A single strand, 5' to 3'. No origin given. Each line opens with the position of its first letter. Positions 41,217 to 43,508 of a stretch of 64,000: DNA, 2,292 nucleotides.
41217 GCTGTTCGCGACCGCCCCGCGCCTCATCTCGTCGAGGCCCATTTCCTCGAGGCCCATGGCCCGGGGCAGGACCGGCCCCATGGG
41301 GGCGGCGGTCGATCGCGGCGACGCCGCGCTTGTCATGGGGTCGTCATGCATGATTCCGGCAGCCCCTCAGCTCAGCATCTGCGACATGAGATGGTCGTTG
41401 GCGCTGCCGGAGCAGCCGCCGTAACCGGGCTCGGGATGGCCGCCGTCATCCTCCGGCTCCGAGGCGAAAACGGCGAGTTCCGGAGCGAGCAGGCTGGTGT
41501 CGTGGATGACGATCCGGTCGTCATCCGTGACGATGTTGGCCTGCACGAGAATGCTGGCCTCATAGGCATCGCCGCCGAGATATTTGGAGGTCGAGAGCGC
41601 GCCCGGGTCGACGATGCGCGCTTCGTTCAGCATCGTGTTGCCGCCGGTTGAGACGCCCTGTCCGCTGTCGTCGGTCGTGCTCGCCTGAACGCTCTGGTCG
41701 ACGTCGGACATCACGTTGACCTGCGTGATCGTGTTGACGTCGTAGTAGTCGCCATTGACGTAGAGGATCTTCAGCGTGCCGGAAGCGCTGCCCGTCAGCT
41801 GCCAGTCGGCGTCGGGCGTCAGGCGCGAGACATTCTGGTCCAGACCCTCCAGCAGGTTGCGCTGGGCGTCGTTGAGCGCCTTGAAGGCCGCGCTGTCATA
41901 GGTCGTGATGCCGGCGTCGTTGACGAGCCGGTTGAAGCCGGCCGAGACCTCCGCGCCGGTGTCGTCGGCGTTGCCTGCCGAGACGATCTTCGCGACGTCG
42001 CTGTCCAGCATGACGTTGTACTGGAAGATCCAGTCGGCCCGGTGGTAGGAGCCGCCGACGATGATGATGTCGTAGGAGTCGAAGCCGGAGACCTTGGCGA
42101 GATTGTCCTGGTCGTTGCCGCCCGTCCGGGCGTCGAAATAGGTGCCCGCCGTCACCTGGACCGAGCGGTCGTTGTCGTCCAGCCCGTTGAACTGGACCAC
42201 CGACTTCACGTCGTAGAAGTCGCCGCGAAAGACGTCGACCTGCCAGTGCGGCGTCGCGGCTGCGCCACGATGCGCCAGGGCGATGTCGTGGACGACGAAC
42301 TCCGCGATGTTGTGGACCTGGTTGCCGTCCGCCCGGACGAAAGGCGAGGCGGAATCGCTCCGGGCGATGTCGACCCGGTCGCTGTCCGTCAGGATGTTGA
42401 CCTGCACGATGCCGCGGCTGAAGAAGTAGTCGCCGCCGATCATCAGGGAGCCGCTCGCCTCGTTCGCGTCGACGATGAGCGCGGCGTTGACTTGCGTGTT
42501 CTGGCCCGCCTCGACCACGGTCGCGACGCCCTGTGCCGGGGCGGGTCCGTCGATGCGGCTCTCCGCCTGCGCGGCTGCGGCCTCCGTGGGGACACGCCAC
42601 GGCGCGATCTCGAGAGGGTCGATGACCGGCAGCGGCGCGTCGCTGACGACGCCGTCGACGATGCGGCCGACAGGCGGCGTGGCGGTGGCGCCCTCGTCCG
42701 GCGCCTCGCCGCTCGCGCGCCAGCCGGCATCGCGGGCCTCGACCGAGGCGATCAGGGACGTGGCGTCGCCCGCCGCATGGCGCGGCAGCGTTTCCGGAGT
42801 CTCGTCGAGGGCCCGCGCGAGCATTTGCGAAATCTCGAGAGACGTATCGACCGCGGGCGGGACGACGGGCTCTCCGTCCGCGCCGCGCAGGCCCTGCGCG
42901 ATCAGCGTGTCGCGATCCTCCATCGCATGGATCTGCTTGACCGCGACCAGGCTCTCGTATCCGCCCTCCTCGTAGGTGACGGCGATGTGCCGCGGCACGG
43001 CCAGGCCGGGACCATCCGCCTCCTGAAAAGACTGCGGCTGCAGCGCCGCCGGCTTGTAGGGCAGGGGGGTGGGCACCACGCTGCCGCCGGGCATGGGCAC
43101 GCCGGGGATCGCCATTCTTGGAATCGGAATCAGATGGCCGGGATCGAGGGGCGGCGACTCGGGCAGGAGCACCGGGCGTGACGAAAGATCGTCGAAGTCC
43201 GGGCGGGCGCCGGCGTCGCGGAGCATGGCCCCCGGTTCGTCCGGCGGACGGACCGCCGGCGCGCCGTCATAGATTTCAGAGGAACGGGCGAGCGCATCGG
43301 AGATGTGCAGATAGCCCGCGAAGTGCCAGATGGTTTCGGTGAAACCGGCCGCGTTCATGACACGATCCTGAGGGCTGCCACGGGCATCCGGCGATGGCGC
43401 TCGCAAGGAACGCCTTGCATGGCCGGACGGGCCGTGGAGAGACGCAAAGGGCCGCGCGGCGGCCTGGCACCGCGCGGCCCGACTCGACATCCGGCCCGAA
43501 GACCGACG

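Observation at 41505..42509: Five-fold degenerate '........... … GGDYY…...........' module in the 663-aa protein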

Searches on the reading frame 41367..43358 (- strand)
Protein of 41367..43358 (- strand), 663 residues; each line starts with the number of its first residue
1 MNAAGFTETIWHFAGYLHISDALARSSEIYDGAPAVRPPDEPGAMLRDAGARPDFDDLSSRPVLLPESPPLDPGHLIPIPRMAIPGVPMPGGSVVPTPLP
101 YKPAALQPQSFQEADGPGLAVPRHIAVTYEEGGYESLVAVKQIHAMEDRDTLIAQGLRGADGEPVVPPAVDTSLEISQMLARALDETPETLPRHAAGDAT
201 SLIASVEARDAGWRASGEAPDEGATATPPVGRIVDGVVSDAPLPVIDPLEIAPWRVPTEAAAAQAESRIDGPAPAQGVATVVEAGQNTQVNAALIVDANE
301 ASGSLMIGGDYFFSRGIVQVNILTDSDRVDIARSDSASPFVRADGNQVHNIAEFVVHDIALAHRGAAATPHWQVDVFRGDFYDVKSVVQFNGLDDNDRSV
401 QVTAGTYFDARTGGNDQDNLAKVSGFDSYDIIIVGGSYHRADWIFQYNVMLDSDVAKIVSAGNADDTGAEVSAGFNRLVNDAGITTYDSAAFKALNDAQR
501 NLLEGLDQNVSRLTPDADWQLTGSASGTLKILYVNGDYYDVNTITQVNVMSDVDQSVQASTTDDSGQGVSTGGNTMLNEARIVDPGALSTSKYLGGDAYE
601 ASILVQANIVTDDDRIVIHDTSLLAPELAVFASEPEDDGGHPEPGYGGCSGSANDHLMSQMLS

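Call 3: search_protein_families(library=pfam, proteins=[window:41367-43358:-], max_evalue=1)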
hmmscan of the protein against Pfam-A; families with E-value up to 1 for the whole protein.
window:41367-43358:- (663 aa): 0 families
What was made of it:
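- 42534..43001 (-): N-terminal domain region (aa 120-275). Residues 120-257 are modelled as a folded alpha/beta domain (strands 125-131 and 136-154, helices 173-185 and 199-216); aa 258-274 are low-confidence. No Pfam hit (call 3).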

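Call 4: search_protein_families(library=ncbifam, proteins=[window:41367-43358:-], max_evalue=1)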
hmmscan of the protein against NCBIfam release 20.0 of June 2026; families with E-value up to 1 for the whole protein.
window:41367-43358:- (663 aa): 1 family
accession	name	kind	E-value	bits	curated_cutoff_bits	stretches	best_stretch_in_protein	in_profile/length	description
NF038371.1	phegan_RiPP_fam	subfamily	0.071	12.9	28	1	452-469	12-29/37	pheganomycin family RiPP precursor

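Call 7: find_homologous_proteins(query=window:41367-43358:-, max_evalue=0.001)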
Query window:41367-43358:- (663 aa): 93 proteins with E <= 0.001 among 8000 candidates.
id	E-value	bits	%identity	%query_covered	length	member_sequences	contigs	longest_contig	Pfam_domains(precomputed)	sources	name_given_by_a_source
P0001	0.0e+0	1455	99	100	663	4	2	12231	-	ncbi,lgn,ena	-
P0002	0.0e+0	1054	72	100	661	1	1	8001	-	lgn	-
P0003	4.2e-285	965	68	100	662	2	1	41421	-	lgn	-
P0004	7.5e-262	888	61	100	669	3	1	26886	-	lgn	-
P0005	2.2e-260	884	61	100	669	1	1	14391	-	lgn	-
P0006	3.7e-260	883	62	100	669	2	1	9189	-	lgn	-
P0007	3.6e-256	870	60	100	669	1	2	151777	-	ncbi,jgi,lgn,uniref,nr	ncbi:MAG TPA: hypothetical protein VGN82_00445 [Bosea sp. (in: a-proteobacteria)]|jgi:hypothetical p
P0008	4.9e-256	869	60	100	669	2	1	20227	-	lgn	-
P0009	5.5e-194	664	51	100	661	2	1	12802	-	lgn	-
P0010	1.0e-192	660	50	100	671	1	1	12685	-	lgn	-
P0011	1.7e-192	659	50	100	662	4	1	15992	-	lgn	-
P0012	2.0e-192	659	50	96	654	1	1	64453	-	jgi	-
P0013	2.0e-191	656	50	100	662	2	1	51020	-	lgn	-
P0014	2.9e-191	655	51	100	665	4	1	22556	-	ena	-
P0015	4.6e-191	655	50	100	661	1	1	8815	-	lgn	-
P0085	3.9e-121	424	39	98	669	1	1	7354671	-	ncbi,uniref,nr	ncbi:hypothetical protein [Phreatobacter stygius]|uniref:Uncharacterized protein n=1 Tax=Phreatobact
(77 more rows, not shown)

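Call 8: search_solved_structures(query=window:41367-43358:-, max_evalue=10)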
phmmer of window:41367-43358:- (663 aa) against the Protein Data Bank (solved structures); distinct sequences matched with E-value up to 10: 1.
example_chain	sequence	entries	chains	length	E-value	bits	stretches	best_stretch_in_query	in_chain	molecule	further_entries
8p0v_O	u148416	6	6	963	2.1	9.8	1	118-175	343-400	VPS35 endosomal protein-sorting factor-like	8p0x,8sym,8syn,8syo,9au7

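Call 12: find_encoding_contigs(protein=P0085, flank=10000, max_places=2)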
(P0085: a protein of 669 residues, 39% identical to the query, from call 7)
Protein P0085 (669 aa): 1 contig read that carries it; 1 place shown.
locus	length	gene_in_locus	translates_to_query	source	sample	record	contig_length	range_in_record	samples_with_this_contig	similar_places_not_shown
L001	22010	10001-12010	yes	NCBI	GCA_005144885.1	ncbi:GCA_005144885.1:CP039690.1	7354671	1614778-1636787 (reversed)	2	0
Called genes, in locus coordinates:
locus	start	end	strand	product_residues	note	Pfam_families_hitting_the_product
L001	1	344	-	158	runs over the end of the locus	-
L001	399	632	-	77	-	-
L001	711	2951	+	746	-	PF00656:Peptidase_C14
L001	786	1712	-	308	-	-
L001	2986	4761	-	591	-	PF00656:Peptidase_C14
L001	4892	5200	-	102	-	-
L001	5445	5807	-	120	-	-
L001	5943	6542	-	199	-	-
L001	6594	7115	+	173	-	-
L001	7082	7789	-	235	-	-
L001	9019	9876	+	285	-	-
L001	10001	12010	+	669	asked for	-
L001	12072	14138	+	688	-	PF00664:ABC_membrane (weak), PF00005:ABC_tran, PF13304:AAA_21 (faint)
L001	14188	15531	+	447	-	PF25917:BSH_RND (faint), PF25994:HH_AprE, PF26002:Beta-barrel_AprE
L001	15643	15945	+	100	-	-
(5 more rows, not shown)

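Call 13: find_encoding_contigs(protein=P0001, flank=10000, max_places=3)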
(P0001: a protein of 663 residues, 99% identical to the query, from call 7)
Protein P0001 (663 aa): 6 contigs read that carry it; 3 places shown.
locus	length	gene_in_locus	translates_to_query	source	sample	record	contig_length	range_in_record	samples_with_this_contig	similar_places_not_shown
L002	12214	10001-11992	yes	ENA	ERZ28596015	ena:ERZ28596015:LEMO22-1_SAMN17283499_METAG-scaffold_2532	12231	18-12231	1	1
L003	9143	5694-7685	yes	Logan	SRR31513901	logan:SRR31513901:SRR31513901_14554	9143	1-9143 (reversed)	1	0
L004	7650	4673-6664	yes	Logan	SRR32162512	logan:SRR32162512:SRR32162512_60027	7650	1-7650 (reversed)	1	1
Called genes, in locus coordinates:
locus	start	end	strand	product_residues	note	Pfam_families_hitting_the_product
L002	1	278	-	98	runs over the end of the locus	?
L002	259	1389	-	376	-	PF01266:DAO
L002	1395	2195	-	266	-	PF00528:BPD_transp_1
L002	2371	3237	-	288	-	PF00528:BPD_transp_1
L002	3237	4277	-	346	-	PF00005:ABC_tran, PF13304:AAA_21 (faint), PF08402:TOBE_2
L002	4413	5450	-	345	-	PF13531:SBP_bac_11, PF01547:SBP_bac_1, PF13416:SBP_bac_8, PF13343:SBP_bac_6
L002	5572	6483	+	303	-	PF00126:HTH_1, PF03466:LysR_substrate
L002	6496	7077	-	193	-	-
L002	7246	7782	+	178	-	-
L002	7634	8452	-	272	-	PF12760:Zn_ribbon_IS1595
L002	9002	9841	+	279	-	-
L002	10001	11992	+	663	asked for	-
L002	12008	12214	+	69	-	?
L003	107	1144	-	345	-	PF13531:SBP_bac_11, PF01547:SBP_bac_1, PF13416:SBP_bac_8, PF13343:SBP_bac_6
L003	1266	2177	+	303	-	PF00126:HTH_1, PF03466:LysR_substrate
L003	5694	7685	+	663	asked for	-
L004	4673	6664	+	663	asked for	-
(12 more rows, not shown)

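Call 20: predict_structure(alignment_id=A1)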
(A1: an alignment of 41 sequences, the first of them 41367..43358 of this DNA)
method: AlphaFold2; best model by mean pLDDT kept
length: 663 residues; sequences in the alignment: 41
mean_pLDDT: 73.4   pTM: 0.70
mean pLDDT of the five models: 73.4, 71.6, 70.8, 70.2, 67.7
residues with pLDDT >= 90: 252; 70-90: 194; 50-70: 42; < 50: 175
segments of 3 or more residues with pLDDT < 50: 1-9, 11-19, 21-119, 223-225, 258-274, 627-663
pLDDT, mean of each block of 10 residues (from residue 1): 39 46 41 38 36 32 29 27 26 30 35 40 85 85 91 76 83 93 90 73 90 80 56 90 86 64 39 58 91 91 91 94 95 79 92 87 75 93 93 93 81 90 82 94 96 91 66 94 88 91 92 87 82 95 96 92 81 95 87 91 93 90 53 40 39 36 32
secondary structure, 60 per line:
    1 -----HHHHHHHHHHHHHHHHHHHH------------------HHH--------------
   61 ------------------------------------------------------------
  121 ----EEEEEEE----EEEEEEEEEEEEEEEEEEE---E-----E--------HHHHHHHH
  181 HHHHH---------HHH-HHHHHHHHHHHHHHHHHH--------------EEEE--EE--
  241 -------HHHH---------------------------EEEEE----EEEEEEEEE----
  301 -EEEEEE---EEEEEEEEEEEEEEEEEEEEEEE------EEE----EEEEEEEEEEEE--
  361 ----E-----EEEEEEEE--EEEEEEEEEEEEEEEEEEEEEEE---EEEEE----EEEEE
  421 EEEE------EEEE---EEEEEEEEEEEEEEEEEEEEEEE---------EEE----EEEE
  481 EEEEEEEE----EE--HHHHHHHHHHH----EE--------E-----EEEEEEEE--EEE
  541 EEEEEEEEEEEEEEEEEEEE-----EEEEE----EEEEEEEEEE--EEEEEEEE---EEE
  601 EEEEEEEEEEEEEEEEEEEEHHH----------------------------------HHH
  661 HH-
elements in order (helices of 4 or more, strands of 3 or more residues): H6-25 E125-131 E136-154 H173-185 H199-216 E231-234 H248-251 E279-283 E288-296 E302-307 E311-333 E340-342 E347-358 E371-378 E381-403 E407-411 E416-424 E431-434 E438-460 E470-472 E477-488 H497-507 E528-535 E538-560 E566-570 E575-584 E587-594 E598-620 H658-662
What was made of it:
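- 43284..43346 (-): Conserved N-terminal motif (aa 5-25, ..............…R), modelled as a helix at low confidence. Helix 6-25, pLDDT about 40 (call 20).
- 43002..43283 (-): Pro-rich, low-confidence linker (aa 26-119). pLDDT 26-41 (call 20).
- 42534..43001 (-): pLDDT 73-93 over most of aa 120-257, below 50 for 258-274 (call 20).
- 42897..42986 (-): Orphan half-unit 0 (aa 125-154): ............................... It corresponds to unit positions about 19-49. Same strand-turn-long-strand pattern in the model (call 20).
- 41370..41480 (-): Disordered acidic C-terminal tail (aa 627-663). It begins with the conserved PELAVFA box and ends with the motif ….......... Putative uncleaved type I secretion signal. 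pLDDT 32-40 (call 20).
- On LapA-like T1SS adhesins: The N-terminus is low-confidence (call 20).
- The AF2 model has pTM 0.70 and 252 residues with pLDDT>=90, all beta in the repeat region (call 20). Long amphipathic beta-hairpins (call 20) are compatible with beta pore-formers. The N-terminal motif is a low-confidence helix, not a folded plug (call 20). A confident structure model (call 20).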

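Call 24: fold_search(model_id=the predicted structure, library=pdb)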
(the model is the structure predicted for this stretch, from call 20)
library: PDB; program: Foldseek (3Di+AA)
matches with E <= 10: 27; with E <= 0.001: 0
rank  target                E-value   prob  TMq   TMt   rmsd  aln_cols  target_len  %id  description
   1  9u4u_A                2.2e-01  0.04  0.05  0.15  27.2       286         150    8  Structure of the functional amyloid FapC from Pseudomonas sp.UK4 (released 2025-08-06)
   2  5awg_B                4.1e-01  0.01  0.06  0.09  31.5       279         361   12  Crystal structure of Hg-bound SufB-SufC-SufD complex from Escherichia coli (released 2015-11-11)
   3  5awf_A                6.2e-01  0.01  0.04  0.06  29.9       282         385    8  Crystal structure of SufB-SufC-SufD complex from Escherichia coli (released 2015-11-11)
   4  2zu0_A                7.8e-01  0.01  0.05  0.07  31.2       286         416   11  Crystal structure of SufC-SufD complex involved in the iron-sulfur cluster biosynthesis (released 2009-03-10)
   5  5awf_B                8.6e-01  0.01  0.05  0.07  28.7       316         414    7  Crystal structure of SufB-SufC-SufD complex from Escherichia coli (released 2015-11-11)
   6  5awf_E                9.8e-01  0.01  0.04  0.06  30.4       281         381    8  Crystal structure of SufB-SufC-SufD complex from Escherichia coli (released 2015-11-11)
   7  5hzw_A                1.3e+00  0.01  0.03  0.03  32.6       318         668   10  Crystal structure of the orphan region of human endoglin/CD105 in complex with BMP9 (released 2017-06-07)
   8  5i04_A                2.9e+00  0.01  0.04  0.04  29.0       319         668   10  Crystal structure of the orphan region of human endoglin/CD105 (released 2017-06-07)
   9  4v1a_a                3.3e+00  0.03  0.05  0.07  30.7       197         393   14  Structure of the large subunit of the mammalian mitoribosome, part 2 of 2 (released 2014-10-08)
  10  5awg_A                3.3e+00  0.00  0.05  0.07  28.8       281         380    9  Crystal structure of Hg-bound SufB-SufC-SufD complex from Escherichia coli (released 2015-11-11)
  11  6n2b_A                3.7e+00  0.00  0.03  0.05  30.8       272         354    7  The Crystal Structure of Caldicellulosiruptor kristjanssonii Tapirin C-terminal domain (released 2018-12-19)
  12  4wa0                  4.0e+00  0.00  0.03  0.05  31.0       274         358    8  The structure of a possible adhesin C-terminal domain from Caldicellulosiruptor kronotskyensis (released 2015-03-04)
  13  4dn7_A                4.0e+00  0.00  0.04  0.06  30.4       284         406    9  CRYSTAL STRUCTURE OF putative ABC transporter, ATP-binding protein from Methanosarcina mazei Go1 (released 2012-02-22)
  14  1vh4_B                4.4e+00  0.00  0.04  0.06  29.4       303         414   10  Crystal structure of a stabilizer of iron transporter (released 2003-12-30)
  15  5awg_E                5.0e+00  0.00  0.04  0.07  29.1       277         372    8  Crystal structure of Hg-bound SufB-SufC-SufD complex from Escherichia coli (released 2015-11-11)
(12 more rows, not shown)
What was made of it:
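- On Parallel beta-helix / beta-solenoid folds: Best Foldseek PDB E-value 0.22, TM <= 0.15 (call 24).
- Closest known: Functional amyloid subunits CsgA/CsgB. Same: FapC is the top Foldseek row (call 24).
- Closest known: Right- or left-handed beta-helix. Same: These fill the list of weak Foldseek rows (call 24).
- The best, though non-significant, Foldseek hit is the FapC amyloid (E 0.22, call 24). The Foldseek hit has a TM-score of 0.05-0.15 and is noise (call 24).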

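Call 33: find_related_loci(query=A1, collection=genome_contigs, flank=6000)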
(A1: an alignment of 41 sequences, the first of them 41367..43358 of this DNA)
Query A1 (663 aa) in genome_contigs; peptide patterns used: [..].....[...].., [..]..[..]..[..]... (x = any residue, [..] = any of these).
145 stretches matched a pattern; 128 encode a relative of the query (tblastn E <= 1e-3); the best 80 are kept; 80 distinct loci.
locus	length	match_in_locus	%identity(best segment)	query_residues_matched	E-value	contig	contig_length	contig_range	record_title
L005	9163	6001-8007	61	1-663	0e+0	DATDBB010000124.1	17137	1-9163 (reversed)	MAG TPA_asm: Bosea sp. (in: a-proteobacteria) isolate SMAG_U111 k141_1972477, whole genome shotgun sequence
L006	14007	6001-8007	60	1-663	0e+0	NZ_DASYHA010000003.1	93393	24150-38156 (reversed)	MAG: Bosea sp. (in: a-proteobacteria) isolate SMAG_U4228 k141_243, whole genome shotgun sequence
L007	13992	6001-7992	49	1-663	0e+0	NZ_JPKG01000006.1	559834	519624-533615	Bosea sp. LC85 contig14, whole genome shotgun sequence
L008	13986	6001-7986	49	1-663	0e+0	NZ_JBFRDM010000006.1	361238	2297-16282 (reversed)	Bosea sp. TAF32 SCAFFOLD_5, whole genome shotgun sequence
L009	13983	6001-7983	50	1-662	0e+0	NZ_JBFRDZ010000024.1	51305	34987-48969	Bosea sp. RAF48 SCAFFOLD_23, whole genome shotgun sequence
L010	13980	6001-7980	49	1-663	0e+0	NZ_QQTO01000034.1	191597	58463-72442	Bosea caraganae strain RCAM 04680 NODE_10_length_191597_cov_39.343459, whole genome shotgun sequence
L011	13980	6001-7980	50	1-662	0e+0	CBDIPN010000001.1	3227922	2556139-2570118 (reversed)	MAG: Beijerinckiaceae bacterium isolate CRY1-m2-bin05 genome assembly, contig: CRY1-CANU-6, whole genome shotgun sequenc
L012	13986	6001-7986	49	1-663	0e+0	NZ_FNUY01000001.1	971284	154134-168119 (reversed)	Bosea lathyri strain DSM 26656, whole genome shotgun sequence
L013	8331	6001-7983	46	1-663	0e+0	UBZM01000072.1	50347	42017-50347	Rhizobiales bacterium isolate AFS057535 genome assembly, contig: contig_72, whole genome shotgun sequence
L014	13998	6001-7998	49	1-662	0e+0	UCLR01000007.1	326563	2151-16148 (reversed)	Rhizobiales bacterium isolate AFS094729 genome assembly, contig: contig_7, whole genome shotgun sequence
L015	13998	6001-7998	49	1-663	0e+0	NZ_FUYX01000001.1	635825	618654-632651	Bosea thiooxidans strain DSM 9653, whole genome shotgun sequence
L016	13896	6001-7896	49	1-636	0e+0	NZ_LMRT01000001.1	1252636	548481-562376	Bosea sp. Leaf344 contig_1, whole genome shotgun sequence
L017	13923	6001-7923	51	1-638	0e+0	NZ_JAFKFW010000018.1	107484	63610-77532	MAG: Bosea sp. (in: a-proteobacteria) isolate SCN18_25_8_15_R2_B_66_16_A SCN18_25_8_15_R2_B_scaffold_312, whole genome s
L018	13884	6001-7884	48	1-632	0e+0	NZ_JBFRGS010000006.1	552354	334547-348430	Bosea sp. 2RAB26 SCAFFOLD_5, whole genome shotgun sequence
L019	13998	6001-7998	48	1-662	0e+0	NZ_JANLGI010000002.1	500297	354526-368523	Bosea sp. 47.2.35 NODE_2_length_500297_cov_129.849387, whole genome shotgun sequence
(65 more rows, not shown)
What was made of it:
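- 43284..43346 (-): The pattern [ED]xIWHF[AIL]GY was conserved enough to serve as a search pattern across genomes (call 33).
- Tried and rejected: It succeeded with A1 (call 33).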

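Call 46: fold_search(model_id=the predicted structure, library=viral)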
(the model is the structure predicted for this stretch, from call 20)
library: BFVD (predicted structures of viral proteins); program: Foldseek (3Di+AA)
matches with E <= 10: 46; with E <= 0.001: 1
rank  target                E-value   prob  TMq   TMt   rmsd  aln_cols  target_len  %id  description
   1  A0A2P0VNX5            3.1e-04  0.25  0.07  0.07  40.4       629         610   13  Uncharacterized protein [Tetraselmis virus 1]
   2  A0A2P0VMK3            1.1e-02  0.07  0.05  0.10  29.0       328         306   12  Uncharacterized protein [Tetraselmis virus 1]
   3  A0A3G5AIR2            2.1e-02  0.04  0.04  0.03  49.1       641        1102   10  Collagen-like protein [Solumvirus sp.]
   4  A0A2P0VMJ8            5.4e-02  0.03  0.05  0.07  36.9       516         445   11  Uncharacterized protein [Tetraselmis virus 1]
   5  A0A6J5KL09            7.5e-02  0.02  0.05  0.04  36.8       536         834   11  Parallel beta-helix repeat [uncultured Caudovirales phage]
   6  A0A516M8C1            3.8e-01  0.01  0.04  0.06  34.9       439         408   11  (no name in the UniProt tables at hand)
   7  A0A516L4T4            4.2e-01  0.01  0.05  0.07  25.5       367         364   11  (no name in the UniProt tables at hand)
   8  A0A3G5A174            4.4e-01  0.03  0.06  0.16  26.8       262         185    5  Uncharacterized protein [Harvfovirus sp.]
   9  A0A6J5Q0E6            5.5e-01  0.01  0.04  0.06  35.7       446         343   10  Uncharacterized protein [uncultured Caudovirales phage]
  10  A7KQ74                5.5e-01  0.01  0.08  0.10  30.9       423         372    6  Uncharacterized protein [Gallid alphaherpesvirus 2]
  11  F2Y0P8                5.7e-01  0.01  0.04  0.06  37.1       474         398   12  (no name in the UniProt tables at hand)
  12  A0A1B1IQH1            6.0e-01  0.02  0.05  0.07  35.6       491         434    9  (no name in the UniProt tables at hand)
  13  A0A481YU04            9.4e-01  0.02  0.05  0.10  48.5       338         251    8  Lipid membrane protein [Marseillevirus LCMAC102]
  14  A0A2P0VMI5            1.0e+00  0.01  0.05  0.04  30.1       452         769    8  Uncharacterized protein [Tetraselmis virus 1]
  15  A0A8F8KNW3            1.1e+00  0.01  0.05  0.06  67.2       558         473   10  Uncharacterized protein [Clandestinovirus]
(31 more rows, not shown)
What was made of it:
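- On Parallel beta-helix / beta-solenoid folds: The best BFVD hit has E 3e-4 but TM 0.07 and rmsd 40 Å (call 46).
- Tried and rejected: I rejected them as noise, including FapC and the beta-helix proteins (calls 24, 46).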

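Call 52: search_solved_structures(query=A3, max_evalue=10)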
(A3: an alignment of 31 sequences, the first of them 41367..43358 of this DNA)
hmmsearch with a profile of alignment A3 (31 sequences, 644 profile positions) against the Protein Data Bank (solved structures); distinct sequences matched with E-value up to 10: 1.
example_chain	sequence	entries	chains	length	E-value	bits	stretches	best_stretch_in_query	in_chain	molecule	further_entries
5h4v_A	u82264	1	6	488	1.7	11.1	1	264-298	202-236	Glutamate--tRNA ligase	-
